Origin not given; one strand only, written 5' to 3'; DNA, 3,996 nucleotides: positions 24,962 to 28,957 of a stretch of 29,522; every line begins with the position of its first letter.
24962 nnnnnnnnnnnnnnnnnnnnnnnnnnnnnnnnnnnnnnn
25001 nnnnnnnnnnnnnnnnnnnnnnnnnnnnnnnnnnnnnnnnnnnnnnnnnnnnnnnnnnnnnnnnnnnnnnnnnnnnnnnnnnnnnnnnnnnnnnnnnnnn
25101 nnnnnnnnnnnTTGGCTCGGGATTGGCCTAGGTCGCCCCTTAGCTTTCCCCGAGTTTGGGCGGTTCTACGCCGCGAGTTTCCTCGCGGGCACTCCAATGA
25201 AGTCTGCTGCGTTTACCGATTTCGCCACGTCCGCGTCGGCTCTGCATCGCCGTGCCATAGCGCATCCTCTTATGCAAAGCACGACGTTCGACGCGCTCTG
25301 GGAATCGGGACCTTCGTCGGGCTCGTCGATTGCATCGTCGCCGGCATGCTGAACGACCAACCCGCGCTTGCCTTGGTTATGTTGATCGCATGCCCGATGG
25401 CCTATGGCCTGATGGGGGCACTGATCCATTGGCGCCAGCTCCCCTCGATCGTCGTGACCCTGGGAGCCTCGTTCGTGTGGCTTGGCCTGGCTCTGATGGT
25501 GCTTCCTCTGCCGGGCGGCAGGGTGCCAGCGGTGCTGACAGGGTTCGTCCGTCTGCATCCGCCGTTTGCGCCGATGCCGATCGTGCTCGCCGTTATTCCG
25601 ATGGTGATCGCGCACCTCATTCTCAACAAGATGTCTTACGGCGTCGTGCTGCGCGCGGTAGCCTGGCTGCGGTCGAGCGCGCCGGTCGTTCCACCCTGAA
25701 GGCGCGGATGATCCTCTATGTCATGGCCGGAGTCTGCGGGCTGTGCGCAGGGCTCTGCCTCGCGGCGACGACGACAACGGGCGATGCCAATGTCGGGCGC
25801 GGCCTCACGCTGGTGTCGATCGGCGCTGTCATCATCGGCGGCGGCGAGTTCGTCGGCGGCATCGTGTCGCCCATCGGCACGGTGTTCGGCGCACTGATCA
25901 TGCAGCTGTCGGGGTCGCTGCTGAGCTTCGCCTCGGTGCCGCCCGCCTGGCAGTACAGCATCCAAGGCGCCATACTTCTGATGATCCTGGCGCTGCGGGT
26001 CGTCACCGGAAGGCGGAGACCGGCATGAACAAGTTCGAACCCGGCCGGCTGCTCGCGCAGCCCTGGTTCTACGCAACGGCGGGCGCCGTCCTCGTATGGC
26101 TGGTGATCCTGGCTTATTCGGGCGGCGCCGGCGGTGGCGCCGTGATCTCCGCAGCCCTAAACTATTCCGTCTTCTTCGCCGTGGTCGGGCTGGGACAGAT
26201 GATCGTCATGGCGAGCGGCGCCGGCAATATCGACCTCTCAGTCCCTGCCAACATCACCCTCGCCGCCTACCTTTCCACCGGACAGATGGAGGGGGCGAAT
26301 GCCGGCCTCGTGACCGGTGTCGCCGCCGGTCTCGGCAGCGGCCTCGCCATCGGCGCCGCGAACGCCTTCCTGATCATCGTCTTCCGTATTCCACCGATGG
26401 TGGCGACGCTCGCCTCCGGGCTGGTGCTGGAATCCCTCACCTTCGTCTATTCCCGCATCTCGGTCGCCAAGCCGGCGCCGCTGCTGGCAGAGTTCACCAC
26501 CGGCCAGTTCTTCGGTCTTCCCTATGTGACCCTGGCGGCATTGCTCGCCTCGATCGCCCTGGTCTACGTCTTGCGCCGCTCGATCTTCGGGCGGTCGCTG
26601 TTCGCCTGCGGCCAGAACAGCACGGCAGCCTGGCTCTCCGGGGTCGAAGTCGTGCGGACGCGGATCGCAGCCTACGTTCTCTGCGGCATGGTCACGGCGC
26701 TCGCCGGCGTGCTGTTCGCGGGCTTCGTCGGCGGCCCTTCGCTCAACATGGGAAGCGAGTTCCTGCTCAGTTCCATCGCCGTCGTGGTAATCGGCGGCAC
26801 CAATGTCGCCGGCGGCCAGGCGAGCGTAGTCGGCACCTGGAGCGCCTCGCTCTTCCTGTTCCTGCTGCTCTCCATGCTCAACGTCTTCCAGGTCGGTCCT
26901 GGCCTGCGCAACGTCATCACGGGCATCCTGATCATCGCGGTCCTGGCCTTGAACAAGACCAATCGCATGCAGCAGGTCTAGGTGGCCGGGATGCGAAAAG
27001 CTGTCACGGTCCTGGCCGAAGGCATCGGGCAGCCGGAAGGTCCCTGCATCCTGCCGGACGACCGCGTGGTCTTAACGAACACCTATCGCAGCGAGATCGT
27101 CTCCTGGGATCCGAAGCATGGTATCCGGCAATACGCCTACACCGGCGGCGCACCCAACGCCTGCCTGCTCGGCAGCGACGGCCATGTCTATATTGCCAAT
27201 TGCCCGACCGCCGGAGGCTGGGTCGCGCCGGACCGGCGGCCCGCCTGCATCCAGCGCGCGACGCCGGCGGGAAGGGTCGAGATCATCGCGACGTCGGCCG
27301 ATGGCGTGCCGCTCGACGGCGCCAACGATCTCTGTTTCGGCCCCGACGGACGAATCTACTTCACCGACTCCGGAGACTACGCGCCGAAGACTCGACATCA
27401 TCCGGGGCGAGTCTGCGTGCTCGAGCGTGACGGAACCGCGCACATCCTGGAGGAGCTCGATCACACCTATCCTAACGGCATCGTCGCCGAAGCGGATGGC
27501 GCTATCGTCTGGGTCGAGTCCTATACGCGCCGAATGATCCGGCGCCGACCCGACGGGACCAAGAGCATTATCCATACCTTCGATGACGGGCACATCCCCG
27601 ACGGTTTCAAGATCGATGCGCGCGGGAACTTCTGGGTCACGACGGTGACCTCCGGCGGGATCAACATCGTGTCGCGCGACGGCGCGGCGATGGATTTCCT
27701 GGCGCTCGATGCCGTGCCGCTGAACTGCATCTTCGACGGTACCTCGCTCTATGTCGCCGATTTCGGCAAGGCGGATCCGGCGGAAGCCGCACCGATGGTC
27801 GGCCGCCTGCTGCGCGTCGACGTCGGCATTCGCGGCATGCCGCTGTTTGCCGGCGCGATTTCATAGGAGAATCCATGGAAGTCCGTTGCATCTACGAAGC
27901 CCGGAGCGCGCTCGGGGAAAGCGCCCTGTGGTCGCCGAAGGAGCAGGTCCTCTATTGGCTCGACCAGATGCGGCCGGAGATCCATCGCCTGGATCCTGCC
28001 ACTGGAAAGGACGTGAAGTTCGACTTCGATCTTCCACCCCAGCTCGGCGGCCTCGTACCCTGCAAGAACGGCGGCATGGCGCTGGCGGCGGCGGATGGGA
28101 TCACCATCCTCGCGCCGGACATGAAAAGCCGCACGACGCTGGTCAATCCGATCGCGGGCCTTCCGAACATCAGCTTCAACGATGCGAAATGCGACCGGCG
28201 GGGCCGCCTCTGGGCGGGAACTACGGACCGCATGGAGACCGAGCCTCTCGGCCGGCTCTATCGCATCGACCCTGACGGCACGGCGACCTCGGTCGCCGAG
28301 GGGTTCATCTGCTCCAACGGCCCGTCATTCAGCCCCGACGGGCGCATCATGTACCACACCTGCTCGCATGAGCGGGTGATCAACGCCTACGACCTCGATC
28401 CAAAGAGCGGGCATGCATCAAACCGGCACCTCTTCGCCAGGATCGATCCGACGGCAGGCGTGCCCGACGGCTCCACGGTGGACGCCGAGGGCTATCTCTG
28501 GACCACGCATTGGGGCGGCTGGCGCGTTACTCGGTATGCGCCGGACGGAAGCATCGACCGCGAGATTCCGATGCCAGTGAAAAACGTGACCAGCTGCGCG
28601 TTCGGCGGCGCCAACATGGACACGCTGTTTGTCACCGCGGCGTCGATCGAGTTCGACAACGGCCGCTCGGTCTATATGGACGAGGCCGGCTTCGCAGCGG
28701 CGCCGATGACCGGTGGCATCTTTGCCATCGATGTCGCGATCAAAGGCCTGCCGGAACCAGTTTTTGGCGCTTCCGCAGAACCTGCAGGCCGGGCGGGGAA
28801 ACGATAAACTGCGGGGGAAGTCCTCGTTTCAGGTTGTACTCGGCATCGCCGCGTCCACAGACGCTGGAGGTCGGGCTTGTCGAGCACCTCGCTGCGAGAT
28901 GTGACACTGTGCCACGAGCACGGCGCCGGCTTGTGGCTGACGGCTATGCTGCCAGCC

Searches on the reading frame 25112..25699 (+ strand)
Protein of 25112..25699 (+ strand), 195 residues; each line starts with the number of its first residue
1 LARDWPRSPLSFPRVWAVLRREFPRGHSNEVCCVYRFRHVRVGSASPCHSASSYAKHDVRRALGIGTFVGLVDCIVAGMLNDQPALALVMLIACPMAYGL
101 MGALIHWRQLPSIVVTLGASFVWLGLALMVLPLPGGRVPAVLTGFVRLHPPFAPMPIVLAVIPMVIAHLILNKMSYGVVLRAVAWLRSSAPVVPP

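Call 31: search_protein_families(library=pfam, proteins=[window:25112-25699:+], max_evalue=0.01)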
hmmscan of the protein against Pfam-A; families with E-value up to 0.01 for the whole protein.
window:25112-25699:+ (195 aa): 1 family
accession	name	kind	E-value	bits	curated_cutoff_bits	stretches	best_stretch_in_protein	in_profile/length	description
PF02653.21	BPD_transp_2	-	0.001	18.7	26.8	1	63-184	31-162/269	Branched-chain amino acid transport system / permease component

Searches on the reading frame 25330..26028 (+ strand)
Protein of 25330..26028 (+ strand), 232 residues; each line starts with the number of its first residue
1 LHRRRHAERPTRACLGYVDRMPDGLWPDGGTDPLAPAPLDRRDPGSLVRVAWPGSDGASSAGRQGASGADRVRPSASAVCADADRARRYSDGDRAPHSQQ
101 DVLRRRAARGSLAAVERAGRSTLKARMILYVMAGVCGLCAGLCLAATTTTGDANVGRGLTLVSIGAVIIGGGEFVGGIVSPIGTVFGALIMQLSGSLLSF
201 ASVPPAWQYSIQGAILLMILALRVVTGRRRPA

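Call 30: search_protein_families(library=pfam, proteins=[window:25330-26028:+], max_evalue=0.001)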
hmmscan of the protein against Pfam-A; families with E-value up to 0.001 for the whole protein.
window:25330-26028:+ (232 aa): 1 family
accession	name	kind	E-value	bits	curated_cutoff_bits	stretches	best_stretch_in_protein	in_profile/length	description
PF02653.21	BPD_transp_2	-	1.4e-15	57.6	26.8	1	106-220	159-269/269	Branched-chain amino acid transport system / permease component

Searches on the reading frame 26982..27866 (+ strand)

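Call 30: search_protein_families(library=pfam, proteins=[window:26982-27866:+], max_evalue=0.001)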
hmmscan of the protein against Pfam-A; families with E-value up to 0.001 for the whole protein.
window:26982-27866:+ (294 aa): 3 families
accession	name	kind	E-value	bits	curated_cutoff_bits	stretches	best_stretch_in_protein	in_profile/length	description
PF08450.18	SGL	-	2.8e-23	83.3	26.3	1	18-258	2-242/246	SMP-30/Gluconolactonase/LRE-like region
PF24684.1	Vgb_lyase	-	6.4e-07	28.9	50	0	18-72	99-155/290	Virginiamycin B lyase family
PF01436.27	NHL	-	4.6e-06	26.8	20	0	112-131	2-21/28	NHL repeat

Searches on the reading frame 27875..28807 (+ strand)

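Call 30: search_protein_families(library=pfam, proteins=[window:27875-28807:+], max_evalue=0.001)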
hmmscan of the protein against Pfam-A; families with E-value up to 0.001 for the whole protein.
window:27875-28807:+ (310 aa): 1 family
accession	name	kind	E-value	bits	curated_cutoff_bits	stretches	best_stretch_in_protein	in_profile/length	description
PF08450.18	SGL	-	1.8e-77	260.7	26.3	1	13-256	1-245/246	SMP-30/Gluconolactonase/LRE-like region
